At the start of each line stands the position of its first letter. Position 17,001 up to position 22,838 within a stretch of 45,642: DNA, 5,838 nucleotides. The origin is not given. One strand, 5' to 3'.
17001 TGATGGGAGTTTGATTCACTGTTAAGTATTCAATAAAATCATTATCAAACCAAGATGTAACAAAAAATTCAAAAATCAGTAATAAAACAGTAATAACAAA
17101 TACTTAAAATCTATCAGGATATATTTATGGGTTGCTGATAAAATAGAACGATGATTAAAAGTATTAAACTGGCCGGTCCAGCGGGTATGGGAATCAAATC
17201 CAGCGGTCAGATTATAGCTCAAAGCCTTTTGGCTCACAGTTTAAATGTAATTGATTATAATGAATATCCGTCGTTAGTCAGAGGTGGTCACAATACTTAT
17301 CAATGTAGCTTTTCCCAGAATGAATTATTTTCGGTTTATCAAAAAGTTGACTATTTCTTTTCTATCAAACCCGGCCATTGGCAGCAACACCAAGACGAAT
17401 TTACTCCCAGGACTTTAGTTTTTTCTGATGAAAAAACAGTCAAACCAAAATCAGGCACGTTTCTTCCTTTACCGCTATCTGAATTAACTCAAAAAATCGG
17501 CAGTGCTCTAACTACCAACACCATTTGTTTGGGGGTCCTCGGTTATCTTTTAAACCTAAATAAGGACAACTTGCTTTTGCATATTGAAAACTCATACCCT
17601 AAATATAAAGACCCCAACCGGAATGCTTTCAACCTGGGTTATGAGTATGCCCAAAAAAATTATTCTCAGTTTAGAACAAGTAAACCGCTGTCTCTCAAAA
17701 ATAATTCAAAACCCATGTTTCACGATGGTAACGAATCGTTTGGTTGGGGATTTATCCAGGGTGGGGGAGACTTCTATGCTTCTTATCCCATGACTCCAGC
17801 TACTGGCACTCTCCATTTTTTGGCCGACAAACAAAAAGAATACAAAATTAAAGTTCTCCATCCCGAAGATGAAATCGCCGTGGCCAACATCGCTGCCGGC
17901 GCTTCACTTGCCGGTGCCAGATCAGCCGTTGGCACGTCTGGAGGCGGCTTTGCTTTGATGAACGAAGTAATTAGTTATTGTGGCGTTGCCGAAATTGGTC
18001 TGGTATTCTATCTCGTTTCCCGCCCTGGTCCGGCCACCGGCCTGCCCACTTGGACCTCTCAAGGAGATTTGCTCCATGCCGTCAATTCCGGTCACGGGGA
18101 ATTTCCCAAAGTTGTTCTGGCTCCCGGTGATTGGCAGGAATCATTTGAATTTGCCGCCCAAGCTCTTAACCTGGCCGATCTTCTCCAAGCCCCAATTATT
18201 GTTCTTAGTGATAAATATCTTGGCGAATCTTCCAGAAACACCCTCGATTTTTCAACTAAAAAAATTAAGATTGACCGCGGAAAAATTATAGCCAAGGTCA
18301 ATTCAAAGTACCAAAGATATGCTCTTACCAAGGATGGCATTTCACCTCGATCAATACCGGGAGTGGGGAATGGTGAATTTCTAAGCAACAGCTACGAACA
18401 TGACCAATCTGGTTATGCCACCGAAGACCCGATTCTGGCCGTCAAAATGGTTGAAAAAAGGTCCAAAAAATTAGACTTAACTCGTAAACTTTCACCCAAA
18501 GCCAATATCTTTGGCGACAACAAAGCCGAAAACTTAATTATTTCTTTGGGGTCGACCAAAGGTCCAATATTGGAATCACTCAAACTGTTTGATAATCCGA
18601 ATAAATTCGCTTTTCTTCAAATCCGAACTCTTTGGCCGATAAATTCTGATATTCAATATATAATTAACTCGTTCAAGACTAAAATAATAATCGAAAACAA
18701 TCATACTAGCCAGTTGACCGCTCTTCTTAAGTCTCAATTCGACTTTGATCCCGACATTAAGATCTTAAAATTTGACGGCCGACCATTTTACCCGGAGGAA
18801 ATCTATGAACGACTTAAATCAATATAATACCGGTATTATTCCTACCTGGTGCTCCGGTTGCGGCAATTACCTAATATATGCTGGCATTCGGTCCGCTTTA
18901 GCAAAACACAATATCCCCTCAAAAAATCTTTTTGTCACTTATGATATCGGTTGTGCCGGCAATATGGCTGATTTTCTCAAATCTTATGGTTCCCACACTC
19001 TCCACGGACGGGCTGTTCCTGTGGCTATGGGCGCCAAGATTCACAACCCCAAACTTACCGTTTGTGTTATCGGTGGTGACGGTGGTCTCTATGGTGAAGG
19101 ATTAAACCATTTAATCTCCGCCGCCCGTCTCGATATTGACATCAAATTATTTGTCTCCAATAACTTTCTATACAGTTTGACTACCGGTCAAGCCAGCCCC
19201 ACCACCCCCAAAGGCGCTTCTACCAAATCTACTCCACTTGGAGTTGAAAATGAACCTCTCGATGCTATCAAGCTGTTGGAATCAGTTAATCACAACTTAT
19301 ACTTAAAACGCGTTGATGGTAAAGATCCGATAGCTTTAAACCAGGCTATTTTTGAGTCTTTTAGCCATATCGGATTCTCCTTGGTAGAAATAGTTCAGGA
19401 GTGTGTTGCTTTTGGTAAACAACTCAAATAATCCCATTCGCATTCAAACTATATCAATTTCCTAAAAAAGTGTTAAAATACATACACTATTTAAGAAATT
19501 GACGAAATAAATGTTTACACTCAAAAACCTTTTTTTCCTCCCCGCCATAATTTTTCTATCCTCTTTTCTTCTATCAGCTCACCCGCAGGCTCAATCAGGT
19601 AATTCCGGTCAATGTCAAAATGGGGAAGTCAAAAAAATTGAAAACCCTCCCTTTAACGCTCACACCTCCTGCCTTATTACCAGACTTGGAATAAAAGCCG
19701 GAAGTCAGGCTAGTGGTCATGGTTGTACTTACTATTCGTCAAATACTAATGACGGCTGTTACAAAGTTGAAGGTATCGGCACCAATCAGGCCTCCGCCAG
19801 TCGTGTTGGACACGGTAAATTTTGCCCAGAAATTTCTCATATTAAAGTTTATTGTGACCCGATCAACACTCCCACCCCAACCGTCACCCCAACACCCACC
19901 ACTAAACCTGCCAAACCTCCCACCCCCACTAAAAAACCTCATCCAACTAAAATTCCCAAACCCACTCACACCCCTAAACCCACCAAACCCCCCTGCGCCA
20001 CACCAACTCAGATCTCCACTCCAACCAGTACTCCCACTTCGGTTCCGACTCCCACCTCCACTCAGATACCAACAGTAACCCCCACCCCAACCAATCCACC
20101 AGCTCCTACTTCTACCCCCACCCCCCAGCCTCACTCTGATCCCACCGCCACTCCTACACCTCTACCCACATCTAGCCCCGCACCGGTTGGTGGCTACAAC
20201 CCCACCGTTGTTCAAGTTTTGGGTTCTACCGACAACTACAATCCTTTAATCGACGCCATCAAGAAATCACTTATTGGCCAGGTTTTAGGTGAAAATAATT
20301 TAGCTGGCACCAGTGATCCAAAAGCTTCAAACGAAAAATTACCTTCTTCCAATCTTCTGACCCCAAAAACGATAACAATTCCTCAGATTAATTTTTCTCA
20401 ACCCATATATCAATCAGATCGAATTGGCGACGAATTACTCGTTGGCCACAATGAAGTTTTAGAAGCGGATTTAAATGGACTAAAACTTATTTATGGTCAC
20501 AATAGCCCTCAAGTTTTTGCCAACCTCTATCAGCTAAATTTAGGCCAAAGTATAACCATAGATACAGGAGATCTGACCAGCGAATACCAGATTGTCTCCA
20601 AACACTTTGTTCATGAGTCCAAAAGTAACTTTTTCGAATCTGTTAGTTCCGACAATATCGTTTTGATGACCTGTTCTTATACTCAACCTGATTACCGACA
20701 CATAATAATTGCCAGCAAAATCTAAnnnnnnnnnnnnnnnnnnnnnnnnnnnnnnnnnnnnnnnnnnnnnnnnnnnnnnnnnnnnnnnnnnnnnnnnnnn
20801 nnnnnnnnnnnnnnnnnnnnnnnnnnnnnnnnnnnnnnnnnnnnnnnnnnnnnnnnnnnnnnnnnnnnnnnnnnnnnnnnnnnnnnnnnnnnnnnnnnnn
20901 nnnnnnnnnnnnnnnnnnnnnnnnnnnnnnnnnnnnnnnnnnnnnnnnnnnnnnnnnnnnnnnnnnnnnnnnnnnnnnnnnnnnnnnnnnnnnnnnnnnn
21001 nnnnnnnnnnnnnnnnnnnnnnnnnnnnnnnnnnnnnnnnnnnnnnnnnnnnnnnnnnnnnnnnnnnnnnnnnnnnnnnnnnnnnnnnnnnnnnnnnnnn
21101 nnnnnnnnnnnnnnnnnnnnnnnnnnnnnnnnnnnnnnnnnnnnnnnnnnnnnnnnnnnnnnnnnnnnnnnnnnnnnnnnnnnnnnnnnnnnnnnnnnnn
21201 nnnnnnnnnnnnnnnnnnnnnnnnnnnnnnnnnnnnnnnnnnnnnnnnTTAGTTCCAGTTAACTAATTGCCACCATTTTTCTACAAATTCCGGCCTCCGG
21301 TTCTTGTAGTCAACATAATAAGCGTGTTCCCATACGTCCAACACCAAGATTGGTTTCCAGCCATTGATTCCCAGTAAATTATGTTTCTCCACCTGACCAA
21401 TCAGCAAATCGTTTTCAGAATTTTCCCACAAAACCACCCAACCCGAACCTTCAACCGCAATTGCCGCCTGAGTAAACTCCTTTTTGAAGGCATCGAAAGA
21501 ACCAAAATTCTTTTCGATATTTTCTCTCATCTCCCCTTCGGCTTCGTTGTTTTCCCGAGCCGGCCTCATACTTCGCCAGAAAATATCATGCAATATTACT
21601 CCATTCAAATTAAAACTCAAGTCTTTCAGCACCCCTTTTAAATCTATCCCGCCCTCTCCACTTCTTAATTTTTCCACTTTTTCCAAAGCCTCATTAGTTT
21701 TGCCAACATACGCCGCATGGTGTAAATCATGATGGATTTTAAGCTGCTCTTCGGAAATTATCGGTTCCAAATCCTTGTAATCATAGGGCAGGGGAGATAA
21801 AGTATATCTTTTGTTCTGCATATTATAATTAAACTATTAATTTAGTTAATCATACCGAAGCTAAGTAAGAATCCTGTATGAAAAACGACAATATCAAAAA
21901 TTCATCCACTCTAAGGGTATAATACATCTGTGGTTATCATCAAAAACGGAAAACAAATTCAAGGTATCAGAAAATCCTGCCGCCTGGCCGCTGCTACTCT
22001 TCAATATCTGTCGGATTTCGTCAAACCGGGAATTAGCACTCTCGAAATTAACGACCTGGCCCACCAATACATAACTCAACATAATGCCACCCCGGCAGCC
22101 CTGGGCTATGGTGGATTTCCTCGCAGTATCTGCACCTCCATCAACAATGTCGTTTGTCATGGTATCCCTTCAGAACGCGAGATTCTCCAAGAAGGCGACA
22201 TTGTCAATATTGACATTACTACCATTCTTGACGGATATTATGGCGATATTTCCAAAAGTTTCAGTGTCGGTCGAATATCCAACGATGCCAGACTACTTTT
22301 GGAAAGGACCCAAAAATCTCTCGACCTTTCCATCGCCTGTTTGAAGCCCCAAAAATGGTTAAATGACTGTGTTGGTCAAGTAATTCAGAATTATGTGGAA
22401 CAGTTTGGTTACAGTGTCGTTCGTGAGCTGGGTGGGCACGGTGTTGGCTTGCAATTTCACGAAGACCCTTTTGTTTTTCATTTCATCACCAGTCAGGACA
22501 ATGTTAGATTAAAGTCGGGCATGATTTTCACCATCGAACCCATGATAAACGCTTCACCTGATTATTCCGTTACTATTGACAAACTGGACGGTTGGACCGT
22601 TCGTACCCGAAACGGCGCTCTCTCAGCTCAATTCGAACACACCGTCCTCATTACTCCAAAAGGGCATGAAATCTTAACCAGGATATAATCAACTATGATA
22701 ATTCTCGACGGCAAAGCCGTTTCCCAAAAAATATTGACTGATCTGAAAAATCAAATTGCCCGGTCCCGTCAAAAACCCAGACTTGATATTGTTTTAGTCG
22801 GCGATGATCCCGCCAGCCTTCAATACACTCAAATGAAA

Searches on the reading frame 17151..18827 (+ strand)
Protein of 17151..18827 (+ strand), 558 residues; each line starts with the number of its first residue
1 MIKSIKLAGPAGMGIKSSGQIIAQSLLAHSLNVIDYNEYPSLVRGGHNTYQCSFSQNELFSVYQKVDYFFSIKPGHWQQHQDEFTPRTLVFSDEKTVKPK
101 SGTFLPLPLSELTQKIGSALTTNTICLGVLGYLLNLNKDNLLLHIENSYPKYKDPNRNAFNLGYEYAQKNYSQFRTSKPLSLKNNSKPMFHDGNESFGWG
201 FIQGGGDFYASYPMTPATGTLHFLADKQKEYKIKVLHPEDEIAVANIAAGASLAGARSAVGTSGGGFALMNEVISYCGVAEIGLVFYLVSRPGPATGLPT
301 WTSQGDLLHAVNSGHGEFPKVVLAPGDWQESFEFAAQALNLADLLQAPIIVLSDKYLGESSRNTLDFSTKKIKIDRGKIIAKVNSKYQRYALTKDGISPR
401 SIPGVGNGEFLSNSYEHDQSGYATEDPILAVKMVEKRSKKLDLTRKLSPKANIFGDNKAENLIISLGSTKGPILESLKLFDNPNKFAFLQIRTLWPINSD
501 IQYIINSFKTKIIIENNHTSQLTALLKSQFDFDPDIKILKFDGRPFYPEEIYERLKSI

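Call 67: search_protein_families(library=pfam, proteins=[window:17151-18827:+], max_evalue=0.001)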
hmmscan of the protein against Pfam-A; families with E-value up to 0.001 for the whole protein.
window:17151-18827:+ (558 aa): 2 families
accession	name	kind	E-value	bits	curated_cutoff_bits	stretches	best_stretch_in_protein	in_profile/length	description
PF01855.24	POR_N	-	2.1e-47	162.3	27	1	202-427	4-222/231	Pyruvate flavodoxin/ferredoxin oxidoreductase, thiamine diP-bdg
PF01558.24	POR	-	2.9e-18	67.1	27.4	1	12-165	2-173/173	Pyruvate ferredoxin/flavodoxin oxidoreductase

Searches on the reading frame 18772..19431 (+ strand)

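Call 67: search_protein_families(library=pfam, proteins=[window:18772-19431:+], max_evalue=0.001)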
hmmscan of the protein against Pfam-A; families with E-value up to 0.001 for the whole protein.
window:18772-19431:+ (219 aa): 1 family
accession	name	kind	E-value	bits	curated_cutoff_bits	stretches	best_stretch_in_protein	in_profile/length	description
PF02775.26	TPP_enzyme_C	-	3.7e-25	88.9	21.9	1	59-207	2-151/151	Thiamine pyrophosphate enzyme, C-terminal TPP binding domain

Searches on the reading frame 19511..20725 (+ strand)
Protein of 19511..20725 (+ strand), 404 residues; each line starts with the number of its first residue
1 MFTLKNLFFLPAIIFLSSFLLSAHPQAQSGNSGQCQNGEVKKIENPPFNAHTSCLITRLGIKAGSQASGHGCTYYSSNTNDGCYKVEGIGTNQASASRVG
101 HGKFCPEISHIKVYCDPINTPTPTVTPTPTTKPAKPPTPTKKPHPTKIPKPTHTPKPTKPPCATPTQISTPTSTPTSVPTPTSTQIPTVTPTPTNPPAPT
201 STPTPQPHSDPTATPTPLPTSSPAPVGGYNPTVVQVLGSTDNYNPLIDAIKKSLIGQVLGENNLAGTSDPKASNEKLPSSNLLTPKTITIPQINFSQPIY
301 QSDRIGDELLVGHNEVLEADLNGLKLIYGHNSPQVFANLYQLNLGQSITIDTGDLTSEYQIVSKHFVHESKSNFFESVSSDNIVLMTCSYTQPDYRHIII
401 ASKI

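Call 67: search_protein_families(library=pfam, proteins=[window:19511-20725:+], max_evalue=0.001)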
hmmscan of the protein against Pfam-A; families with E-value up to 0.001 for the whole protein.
window:19511-20725:+ (404 aa): 1 family
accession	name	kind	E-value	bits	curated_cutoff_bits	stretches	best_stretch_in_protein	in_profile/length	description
PF04203.18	Sortase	-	3.9e-12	46.5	26.6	1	288-402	1-123/125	Sortase domain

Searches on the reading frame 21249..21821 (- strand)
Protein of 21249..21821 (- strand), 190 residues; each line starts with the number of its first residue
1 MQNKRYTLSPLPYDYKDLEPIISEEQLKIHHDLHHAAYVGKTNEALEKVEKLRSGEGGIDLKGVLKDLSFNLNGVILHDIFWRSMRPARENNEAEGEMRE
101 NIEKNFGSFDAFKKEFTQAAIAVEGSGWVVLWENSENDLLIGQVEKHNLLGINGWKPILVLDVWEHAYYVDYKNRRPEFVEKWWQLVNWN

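Call 67: search_protein_families(library=pfam, proteins=[window:21249-21821:-], max_evalue=0.001)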
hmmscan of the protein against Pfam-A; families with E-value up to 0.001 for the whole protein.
window:21249-21821:- (190 aa): 2 families
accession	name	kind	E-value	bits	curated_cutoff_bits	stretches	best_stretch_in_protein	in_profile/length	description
PF02777.23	Sod_Fe_C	-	1.4e-34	118.6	20.9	1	95-190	2-97/102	Iron/manganese superoxide dismutases, C-terminal domain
PF00081.27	Sod_Fe_N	-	2.9e-26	92.2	27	1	5-85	1-81/82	Iron/manganese superoxide dismutases, alpha-hairpin domain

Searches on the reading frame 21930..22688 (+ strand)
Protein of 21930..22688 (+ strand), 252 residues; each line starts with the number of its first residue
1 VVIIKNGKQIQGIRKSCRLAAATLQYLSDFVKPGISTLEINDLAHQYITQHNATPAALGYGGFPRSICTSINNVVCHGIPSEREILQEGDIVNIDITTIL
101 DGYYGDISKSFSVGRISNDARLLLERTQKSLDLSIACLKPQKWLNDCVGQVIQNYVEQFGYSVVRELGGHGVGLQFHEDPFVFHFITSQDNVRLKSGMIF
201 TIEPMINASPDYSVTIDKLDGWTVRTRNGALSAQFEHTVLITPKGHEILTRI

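Call 67: search_protein_families(library=pfam, proteins=[window:21930-22688:+], max_evalue=0.001)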
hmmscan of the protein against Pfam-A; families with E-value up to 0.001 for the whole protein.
window:21930-22688:+ (252 aa): 1 family
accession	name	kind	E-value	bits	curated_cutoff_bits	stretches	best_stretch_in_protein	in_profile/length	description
PF00557.29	Peptidase_M24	-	7.4e-46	157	23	1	12-243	2-208/208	Metallopeptidase family M24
